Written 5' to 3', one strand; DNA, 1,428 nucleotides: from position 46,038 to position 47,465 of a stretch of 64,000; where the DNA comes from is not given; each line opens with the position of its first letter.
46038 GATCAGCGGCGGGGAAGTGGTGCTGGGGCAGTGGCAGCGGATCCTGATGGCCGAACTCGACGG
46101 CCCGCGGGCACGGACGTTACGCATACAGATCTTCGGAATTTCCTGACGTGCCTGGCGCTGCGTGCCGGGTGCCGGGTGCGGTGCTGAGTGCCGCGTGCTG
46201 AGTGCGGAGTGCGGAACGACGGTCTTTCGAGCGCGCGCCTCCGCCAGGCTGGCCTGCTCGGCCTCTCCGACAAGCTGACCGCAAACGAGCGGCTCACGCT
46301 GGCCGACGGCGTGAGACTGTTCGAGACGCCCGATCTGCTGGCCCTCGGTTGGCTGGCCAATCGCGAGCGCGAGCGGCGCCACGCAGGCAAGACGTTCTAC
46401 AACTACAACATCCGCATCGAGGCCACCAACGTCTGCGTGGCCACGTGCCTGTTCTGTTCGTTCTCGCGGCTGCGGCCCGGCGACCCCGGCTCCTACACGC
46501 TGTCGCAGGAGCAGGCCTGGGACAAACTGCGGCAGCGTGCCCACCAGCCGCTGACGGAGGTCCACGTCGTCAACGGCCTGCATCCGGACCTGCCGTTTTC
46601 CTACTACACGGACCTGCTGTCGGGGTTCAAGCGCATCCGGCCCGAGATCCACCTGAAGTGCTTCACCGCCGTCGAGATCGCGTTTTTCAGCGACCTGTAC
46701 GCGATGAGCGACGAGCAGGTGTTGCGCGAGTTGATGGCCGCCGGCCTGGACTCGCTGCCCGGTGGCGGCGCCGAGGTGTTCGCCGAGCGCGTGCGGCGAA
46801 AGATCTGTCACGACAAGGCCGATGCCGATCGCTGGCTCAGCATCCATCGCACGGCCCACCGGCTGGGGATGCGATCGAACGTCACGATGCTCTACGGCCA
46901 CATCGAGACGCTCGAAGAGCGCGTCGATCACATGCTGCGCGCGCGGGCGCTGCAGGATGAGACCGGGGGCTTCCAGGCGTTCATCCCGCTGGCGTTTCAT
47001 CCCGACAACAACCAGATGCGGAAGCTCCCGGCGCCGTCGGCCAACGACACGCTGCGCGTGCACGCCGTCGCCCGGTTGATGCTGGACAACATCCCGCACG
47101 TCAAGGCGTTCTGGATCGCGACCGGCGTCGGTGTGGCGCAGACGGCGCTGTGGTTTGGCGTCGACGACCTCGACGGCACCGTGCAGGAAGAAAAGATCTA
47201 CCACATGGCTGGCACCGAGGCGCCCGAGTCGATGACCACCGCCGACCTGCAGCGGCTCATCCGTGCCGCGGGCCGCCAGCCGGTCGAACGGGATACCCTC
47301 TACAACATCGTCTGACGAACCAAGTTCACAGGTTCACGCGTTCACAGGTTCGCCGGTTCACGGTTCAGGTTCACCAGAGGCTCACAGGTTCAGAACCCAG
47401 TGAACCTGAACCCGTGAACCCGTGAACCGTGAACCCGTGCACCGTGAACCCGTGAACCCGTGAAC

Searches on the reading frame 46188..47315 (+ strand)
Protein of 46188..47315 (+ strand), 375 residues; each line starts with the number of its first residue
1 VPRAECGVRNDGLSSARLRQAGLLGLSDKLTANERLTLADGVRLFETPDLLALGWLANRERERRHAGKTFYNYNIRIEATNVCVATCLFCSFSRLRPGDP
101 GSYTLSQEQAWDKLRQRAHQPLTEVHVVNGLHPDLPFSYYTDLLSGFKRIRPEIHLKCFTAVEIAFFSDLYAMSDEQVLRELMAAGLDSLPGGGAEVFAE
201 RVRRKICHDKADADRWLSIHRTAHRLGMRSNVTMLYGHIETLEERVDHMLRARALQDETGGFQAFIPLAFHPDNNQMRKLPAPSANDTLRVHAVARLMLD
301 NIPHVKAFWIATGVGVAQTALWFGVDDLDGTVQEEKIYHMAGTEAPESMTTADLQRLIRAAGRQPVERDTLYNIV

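Call 64: search_protein_families(library=pfam, proteins=[window:46188-47315:+], max_evalue=0.00001)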
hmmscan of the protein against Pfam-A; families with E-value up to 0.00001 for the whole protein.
window:46188-47315:+ (375 aa): 2 families
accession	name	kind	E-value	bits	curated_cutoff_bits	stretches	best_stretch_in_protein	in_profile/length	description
PF19288.4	CofH_C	-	1.7e-16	60.6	27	1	261-373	3-117/125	CofH/MqnC C-terminal region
PF04055.27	Radical_SAM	-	1.3e-13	51.9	29.5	1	78-249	2-163/166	Radical SAM superfamily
